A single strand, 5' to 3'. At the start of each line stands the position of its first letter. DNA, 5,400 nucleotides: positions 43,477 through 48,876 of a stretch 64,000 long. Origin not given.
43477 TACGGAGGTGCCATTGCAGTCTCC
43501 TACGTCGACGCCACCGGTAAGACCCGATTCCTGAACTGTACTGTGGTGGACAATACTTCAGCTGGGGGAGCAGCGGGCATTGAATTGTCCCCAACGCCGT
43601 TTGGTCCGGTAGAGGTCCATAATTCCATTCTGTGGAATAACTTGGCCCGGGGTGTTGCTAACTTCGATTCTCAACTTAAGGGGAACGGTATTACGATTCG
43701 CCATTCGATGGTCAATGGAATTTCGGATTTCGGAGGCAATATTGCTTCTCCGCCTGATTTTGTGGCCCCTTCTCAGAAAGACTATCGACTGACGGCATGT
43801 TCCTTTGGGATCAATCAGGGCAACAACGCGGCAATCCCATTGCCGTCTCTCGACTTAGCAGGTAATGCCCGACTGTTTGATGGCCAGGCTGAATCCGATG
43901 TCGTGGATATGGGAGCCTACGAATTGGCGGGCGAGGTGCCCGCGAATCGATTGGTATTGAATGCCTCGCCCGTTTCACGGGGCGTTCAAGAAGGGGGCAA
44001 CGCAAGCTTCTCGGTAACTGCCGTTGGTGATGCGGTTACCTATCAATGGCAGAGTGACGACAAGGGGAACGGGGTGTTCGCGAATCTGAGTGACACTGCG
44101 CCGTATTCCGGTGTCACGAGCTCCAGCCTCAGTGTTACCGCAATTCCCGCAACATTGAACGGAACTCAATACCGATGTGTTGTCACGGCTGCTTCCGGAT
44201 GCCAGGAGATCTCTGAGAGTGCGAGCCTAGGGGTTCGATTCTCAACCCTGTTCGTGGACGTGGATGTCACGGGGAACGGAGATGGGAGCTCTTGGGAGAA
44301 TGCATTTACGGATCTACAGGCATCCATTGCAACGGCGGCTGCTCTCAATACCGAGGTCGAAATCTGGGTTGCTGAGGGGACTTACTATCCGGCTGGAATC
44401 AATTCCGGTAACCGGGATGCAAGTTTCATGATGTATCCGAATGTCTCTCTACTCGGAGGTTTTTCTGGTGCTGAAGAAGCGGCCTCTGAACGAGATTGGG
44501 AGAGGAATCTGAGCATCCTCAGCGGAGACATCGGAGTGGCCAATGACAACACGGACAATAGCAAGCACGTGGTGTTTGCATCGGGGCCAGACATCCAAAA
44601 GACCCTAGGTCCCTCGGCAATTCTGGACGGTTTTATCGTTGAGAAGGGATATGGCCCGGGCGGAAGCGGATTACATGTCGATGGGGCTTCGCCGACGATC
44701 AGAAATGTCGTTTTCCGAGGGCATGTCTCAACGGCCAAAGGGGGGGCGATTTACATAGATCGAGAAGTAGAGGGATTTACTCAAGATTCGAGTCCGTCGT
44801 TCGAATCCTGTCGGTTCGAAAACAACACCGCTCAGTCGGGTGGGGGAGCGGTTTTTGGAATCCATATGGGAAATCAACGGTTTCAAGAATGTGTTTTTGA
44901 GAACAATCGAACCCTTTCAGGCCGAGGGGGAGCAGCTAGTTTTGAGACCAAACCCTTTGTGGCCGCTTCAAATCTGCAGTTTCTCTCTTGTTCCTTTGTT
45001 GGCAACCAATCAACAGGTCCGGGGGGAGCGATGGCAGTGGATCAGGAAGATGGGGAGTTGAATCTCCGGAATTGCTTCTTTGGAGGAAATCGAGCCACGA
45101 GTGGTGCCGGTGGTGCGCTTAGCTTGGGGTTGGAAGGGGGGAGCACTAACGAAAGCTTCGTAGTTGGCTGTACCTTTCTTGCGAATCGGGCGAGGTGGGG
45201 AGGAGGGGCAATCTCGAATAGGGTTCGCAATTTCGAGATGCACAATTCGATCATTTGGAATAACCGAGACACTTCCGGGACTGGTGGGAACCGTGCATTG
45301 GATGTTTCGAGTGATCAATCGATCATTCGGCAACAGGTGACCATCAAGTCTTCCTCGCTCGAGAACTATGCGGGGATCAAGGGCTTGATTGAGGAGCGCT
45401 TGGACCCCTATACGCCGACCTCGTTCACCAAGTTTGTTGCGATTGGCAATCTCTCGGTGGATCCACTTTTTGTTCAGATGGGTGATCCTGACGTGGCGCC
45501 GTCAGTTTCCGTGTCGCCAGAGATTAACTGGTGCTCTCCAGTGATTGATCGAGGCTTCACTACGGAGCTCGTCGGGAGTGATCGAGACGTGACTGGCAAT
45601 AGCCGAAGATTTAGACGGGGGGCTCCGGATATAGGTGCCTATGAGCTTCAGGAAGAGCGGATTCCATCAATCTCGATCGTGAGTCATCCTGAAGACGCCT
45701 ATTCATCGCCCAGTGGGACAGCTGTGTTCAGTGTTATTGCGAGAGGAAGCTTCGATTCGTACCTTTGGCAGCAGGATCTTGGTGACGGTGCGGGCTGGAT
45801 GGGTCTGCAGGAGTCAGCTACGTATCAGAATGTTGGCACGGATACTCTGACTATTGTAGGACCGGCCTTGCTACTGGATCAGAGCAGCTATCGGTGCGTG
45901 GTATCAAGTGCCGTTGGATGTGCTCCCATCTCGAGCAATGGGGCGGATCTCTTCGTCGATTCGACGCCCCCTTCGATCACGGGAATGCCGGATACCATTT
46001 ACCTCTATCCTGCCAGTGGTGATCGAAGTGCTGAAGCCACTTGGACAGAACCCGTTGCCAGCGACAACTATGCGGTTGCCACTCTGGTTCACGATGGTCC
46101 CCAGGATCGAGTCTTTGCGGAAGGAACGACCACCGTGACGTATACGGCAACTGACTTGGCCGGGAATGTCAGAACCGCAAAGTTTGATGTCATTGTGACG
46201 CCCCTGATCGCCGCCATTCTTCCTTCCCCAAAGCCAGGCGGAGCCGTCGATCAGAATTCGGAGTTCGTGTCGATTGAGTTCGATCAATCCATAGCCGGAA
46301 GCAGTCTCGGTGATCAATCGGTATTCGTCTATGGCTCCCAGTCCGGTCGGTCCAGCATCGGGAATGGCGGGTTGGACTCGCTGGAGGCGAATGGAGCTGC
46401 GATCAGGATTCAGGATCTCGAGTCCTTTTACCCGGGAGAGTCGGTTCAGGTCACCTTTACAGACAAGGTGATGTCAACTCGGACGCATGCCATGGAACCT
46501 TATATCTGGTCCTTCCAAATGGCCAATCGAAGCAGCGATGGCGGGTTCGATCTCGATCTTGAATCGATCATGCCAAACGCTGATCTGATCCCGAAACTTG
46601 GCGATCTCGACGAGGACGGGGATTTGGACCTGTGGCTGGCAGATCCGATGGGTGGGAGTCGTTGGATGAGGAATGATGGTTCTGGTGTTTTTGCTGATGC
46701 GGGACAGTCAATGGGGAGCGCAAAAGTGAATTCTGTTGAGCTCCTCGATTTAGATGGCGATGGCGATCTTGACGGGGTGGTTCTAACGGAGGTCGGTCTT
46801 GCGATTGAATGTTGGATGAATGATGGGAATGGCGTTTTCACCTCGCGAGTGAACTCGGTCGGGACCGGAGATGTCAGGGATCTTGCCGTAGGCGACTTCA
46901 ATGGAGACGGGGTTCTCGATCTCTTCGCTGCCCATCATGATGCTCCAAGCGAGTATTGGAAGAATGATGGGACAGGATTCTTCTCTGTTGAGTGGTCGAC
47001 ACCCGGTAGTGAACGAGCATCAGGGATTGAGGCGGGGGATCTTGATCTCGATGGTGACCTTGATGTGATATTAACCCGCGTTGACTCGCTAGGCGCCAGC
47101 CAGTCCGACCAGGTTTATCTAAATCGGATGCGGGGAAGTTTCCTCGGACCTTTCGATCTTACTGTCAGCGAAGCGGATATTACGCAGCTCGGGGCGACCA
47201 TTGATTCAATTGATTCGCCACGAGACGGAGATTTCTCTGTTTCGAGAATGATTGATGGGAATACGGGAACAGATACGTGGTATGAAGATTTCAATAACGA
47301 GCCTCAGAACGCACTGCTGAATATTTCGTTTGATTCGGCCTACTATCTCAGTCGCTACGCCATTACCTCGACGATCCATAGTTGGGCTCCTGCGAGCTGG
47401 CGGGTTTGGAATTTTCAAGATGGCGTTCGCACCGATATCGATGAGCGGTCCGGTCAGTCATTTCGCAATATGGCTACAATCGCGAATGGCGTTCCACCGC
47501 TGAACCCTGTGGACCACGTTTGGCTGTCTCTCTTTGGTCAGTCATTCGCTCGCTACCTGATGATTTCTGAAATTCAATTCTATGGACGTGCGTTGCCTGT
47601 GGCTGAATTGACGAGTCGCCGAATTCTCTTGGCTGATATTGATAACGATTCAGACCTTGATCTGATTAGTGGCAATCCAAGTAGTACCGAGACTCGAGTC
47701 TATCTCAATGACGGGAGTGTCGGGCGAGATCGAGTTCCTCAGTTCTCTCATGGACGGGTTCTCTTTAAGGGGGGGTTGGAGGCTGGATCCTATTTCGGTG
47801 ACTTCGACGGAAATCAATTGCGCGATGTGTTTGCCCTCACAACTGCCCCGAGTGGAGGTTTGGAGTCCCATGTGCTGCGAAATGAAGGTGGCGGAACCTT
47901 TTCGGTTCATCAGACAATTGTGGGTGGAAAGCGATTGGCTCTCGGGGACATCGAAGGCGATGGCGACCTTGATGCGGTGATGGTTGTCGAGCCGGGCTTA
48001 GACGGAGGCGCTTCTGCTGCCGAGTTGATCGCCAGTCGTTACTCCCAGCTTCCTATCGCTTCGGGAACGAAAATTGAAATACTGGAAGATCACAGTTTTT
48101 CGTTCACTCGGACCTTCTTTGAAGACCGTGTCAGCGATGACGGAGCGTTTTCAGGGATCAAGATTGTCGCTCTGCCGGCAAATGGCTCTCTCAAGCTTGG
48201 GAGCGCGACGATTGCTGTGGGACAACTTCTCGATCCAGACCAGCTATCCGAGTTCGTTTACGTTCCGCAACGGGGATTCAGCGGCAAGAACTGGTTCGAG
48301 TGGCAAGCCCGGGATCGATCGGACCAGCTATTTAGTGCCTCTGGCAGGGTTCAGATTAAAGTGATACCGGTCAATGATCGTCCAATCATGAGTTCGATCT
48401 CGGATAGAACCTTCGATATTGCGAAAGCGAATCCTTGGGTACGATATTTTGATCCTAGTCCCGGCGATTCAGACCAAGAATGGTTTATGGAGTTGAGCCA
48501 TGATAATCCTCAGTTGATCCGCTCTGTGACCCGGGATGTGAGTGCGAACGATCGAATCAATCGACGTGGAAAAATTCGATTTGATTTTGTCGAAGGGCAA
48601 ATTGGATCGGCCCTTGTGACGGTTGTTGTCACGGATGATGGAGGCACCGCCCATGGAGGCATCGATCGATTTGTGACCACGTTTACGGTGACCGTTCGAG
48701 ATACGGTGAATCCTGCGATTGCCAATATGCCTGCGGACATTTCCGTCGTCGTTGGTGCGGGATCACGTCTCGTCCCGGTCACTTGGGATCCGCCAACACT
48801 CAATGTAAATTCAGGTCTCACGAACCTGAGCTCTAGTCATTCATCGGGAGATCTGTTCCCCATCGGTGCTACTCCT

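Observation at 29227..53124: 23.9-kb single ORF encoding a 7,965-aa secreted giant protein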

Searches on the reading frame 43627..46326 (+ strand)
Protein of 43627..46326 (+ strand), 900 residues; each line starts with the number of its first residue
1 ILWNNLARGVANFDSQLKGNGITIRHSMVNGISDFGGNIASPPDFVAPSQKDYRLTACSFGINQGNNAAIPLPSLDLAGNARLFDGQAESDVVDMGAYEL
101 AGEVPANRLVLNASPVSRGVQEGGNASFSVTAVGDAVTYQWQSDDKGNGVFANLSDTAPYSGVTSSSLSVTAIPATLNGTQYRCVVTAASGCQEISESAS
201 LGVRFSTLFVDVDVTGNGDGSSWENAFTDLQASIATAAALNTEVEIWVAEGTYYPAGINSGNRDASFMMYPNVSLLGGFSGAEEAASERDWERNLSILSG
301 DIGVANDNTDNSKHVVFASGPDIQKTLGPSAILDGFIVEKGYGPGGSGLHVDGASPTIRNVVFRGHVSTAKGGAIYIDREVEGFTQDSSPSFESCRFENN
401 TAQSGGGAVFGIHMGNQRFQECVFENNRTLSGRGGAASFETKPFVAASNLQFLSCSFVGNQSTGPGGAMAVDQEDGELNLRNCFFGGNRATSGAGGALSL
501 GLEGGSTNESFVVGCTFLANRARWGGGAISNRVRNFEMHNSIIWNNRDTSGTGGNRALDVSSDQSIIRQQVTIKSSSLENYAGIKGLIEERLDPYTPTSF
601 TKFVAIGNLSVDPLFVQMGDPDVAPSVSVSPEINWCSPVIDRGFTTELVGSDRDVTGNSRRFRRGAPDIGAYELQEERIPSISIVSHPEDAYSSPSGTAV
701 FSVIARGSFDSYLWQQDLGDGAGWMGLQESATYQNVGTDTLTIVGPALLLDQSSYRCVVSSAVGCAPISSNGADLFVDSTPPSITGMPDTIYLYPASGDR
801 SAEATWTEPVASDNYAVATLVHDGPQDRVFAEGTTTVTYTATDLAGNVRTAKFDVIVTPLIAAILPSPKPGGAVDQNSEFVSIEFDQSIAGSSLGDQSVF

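Call 5: search_protein_families(library=pfam, proteins=[window:43627-46326:+], max_evalue=0.01)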
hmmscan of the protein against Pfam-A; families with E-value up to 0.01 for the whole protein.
window:43627-46326:+ (900 aa): 3 families
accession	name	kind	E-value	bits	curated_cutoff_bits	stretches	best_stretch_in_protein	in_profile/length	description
PF02494.22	HYR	-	3.7e-11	43.6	21.7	1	777-857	1-81/81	HYR domain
PF02415.23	Chlam_PMP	-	7.2e-09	35.4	20.6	0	394-411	1-18/19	Chlamydia polymorphic membrane protein (Chlamydia_PMP) repeat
PF13927.12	Ig_3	-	0.00016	22.5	30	0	112-187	5-77/78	Immunoglobulin domain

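Call 12: search_protein_families(library=ncbifam, proteins=[window:43627-46326:+], max_evalue=0.01)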
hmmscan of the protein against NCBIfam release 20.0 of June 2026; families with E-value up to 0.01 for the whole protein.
window:43627-46326:+ (900 aa): 3 families
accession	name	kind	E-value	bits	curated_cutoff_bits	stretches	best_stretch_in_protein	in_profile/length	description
NF041518.1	choice_anch_Q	domain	6.6e-12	45.5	25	2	637-675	23-58/58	choice-of-anchor Q domain-containing protein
NF047446.1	barrel_OmpL47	domain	0.0019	18.6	40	1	829-852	39-62/68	OmpL47-type beta-barrel domain-containing protein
TIGR01376.1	POMP_repeat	repeat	0.0037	17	15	0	395-410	5-20/28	polymorphic outer membrane protein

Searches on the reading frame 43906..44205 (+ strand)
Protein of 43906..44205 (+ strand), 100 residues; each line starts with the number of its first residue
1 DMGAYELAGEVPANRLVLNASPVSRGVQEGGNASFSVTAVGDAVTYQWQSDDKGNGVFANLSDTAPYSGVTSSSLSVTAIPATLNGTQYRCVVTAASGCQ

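Call 90: search_solved_structures(query=A5, max_evalue=1, show_alignments=1)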
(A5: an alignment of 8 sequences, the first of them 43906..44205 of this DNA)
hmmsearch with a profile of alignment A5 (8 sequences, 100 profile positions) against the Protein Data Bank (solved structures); distinct sequences matched with E-value up to 1: 66 (the best 60 are shown).
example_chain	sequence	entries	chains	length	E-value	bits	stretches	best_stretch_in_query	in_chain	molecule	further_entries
9ncf_S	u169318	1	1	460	2.9e-12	49.9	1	15-50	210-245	Immunoglobulin-like domain protein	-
6sa8_A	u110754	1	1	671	0.00018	24.9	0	11-79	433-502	ring-like DARPin-Armadillo fusion H83_D01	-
5mfm_A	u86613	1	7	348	0.00025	24.4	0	11-69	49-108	YIIIM6AII_GS11_(KR)5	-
5mfl_A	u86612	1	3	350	0.00025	24.4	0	11-69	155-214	(KR)5_GS10_YIIIM6AII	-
5mfm_C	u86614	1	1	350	0.00026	24.4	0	11-69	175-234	Importin subunit alpha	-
6s9p_A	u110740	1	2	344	0.00079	22.8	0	10-69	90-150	internal Lock2 fused to target peptide KRKAKITWKR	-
6s9o_A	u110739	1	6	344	0.0011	22.3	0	10-69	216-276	designed Armadillo repeat protein with internal Lock1 fused to target peptide KRKRKLKFKR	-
5aei_A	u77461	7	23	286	0.0012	22.2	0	10-69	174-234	DESIGNED ARMADILLO REPEAT PROTEIN YIIIM5AII | YIIIM5AII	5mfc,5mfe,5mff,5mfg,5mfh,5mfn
9c2d_S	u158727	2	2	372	0.0055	20.1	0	16-51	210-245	Tail protein | Putative tail protein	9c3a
9flp_A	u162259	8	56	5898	0.013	18.9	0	25-72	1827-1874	The grappling hook protein A in the bacterium Aureispira sp. CCB-QB1 | The grappling hook protein A (GhpA) in the bacterium Aureispira sp. CCB-QB1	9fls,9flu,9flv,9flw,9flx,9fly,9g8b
7uvq_B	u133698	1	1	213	0.014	18.9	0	13-97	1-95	Fab Kappa Light Chain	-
1c5b_L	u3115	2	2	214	0.014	18.8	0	14-63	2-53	CHIMERIC DECARBOXYLASE ANTIBODY 21D8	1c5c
7eh5_O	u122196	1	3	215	0.015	18.8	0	14-64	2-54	RBD-chAb15, light chain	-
3mcl_L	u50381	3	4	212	0.029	17.8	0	13-99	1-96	C706 MONOCLONAL LIGHT CHAIN | C706 LIGHT CHAIN variable region, Ig kappa chain C region chimera | Antibody C706 Fab LIGHT CHAIN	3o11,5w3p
8fxj_L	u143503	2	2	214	0.032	17.7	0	13-91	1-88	Fab460, light chain | Fab460, L chain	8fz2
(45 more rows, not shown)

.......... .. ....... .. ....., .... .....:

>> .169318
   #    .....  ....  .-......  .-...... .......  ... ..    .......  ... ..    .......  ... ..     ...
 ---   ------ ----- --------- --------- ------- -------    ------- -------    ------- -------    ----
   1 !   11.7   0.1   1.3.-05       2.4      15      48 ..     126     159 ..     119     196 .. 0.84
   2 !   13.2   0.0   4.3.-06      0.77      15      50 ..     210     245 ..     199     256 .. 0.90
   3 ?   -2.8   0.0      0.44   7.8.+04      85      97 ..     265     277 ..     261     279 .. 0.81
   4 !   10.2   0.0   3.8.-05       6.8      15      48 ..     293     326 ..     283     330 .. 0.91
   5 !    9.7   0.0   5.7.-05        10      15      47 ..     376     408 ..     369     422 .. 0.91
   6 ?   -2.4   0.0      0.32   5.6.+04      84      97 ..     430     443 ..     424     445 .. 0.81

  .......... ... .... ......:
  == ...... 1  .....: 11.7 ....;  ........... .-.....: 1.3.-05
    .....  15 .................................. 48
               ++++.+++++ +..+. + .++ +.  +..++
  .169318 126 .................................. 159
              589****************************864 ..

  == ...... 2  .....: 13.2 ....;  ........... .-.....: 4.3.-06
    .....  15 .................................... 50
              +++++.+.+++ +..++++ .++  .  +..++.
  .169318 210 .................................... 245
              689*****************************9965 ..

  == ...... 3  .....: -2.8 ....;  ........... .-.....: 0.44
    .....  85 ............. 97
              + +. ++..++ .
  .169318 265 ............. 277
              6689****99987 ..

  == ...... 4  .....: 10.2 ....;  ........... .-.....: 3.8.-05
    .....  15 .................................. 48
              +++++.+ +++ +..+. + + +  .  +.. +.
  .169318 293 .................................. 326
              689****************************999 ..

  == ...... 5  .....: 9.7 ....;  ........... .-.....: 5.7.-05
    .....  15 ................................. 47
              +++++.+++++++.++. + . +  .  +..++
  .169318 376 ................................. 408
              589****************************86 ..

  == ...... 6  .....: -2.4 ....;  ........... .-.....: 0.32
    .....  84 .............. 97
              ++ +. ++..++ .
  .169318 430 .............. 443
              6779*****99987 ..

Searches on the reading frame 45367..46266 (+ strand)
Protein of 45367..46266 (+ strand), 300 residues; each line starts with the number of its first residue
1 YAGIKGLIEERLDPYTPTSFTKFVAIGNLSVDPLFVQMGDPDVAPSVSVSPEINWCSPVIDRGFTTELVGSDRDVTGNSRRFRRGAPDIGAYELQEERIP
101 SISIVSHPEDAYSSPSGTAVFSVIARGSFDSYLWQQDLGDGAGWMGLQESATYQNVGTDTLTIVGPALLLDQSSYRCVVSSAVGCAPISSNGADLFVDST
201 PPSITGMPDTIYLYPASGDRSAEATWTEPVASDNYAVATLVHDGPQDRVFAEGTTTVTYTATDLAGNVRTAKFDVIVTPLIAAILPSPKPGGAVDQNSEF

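Call 18: search_protein_families(library=pfam, proteins=[window:45367-46266:+], max_evalue=1)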
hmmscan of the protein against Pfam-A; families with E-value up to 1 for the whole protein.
window:45367-46266:+ (300 aa): 2 families
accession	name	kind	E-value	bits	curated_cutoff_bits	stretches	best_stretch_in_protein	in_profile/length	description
PF02494.22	HYR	-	1.2e-11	45.2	21.7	1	197-277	1-81/81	HYR domain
PF19077.6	Big_13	-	0.056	14.4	27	1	250-277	72-100/102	Bacterial Ig-like domain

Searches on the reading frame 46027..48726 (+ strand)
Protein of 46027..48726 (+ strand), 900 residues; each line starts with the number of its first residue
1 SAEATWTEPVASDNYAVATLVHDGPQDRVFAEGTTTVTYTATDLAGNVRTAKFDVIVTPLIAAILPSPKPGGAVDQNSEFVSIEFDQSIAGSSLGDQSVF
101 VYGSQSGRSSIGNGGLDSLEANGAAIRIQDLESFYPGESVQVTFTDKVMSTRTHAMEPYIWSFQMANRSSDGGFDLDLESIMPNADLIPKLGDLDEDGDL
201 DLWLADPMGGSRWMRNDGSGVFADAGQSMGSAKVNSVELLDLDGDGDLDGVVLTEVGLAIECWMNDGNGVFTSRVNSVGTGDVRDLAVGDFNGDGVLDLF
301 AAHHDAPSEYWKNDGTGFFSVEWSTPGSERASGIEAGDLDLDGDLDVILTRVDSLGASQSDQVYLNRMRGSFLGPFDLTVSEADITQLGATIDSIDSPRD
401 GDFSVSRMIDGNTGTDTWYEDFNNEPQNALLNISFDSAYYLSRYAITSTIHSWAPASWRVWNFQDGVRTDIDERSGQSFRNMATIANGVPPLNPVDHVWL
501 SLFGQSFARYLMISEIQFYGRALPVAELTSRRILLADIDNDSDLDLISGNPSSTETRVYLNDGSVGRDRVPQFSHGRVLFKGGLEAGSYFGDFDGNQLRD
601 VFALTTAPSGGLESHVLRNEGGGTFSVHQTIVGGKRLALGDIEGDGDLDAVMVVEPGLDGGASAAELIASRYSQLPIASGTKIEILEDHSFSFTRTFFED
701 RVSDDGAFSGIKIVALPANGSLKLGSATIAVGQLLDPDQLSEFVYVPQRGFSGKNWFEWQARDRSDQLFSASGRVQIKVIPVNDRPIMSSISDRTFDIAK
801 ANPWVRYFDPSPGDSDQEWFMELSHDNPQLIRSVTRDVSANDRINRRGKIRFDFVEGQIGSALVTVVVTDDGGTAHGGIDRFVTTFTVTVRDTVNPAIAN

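Call 5: search_protein_families(library=pfam, proteins=[window:46027-48726:+], max_evalue=0.01)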
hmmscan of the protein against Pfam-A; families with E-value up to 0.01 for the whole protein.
window:46027-48726:+ (900 aa): 3 families
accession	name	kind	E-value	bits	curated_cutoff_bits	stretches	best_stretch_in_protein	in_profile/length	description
PF13517.12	FG-GAP_3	-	1.5e-30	106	26.9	5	193-249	1-58/61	FG-GAP-like repeat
PF02494.22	HYR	-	1.1e-07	32.5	21.7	1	2-57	25-81/81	HYR domain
PF01839.29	FG-GAP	-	1.6e-07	31.5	22.1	1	285-301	4-20/37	FG-GAP repeat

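Call 12: search_protein_families(library=ncbifam, proteins=[window:46027-48726:+], max_evalue=0.01)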
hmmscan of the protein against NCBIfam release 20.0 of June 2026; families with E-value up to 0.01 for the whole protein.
window:46027-48726:+ (900 aa): 2 families
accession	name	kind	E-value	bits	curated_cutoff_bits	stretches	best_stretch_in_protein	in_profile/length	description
NF012211.1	tand_rpt_95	domain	1.4e-08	34.6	90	1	732-789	40-94/98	tandem-95 repeat protein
NF047446.1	barrel_OmpL47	domain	0.0036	17.7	40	1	29-52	39-62/68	OmpL47-type beta-barrel domain-containing protein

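Call 29: find_related_loci(query=window:46207-48606:+, collection=genome_contigs, flank=10000)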
Query window:46207-48606:+ (800 aa) in genome_contigs; peptide patterns used: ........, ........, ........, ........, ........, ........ (x = any residue, [..] = any of these).
66 stretches matched a pattern, but none encodes a relative of the query by tblastn (E <= 1e-3).

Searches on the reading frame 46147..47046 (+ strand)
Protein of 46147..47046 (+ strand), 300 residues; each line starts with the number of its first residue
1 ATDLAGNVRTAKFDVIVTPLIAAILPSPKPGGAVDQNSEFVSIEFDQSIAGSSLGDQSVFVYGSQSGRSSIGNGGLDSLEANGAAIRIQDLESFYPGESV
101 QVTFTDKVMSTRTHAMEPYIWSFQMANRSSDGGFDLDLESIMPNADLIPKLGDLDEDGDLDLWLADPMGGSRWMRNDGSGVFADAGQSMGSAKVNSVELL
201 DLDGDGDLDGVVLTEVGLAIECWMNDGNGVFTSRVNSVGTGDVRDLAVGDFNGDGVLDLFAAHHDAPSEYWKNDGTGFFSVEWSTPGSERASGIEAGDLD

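Call 18: search_protein_families(library=pfam, proteins=[window:46147-47046:+], max_evalue=1)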
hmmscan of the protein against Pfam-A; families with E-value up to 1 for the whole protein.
window:46147-47046:+ (300 aa): 3 families
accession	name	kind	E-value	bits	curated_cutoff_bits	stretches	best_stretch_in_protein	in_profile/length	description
PF13517.12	FG-GAP_3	-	5.4e-22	78.6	26.9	3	153-209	1-58/61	FG-GAP-like repeat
PF01839.29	FG-GAP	-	0.00076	19.8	22.1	1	245-262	4-21/37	FG-GAP repeat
PF13205.12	Big_5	-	0.012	16.8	23.6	1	35-124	18-104/105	Bacterial Ig-like domain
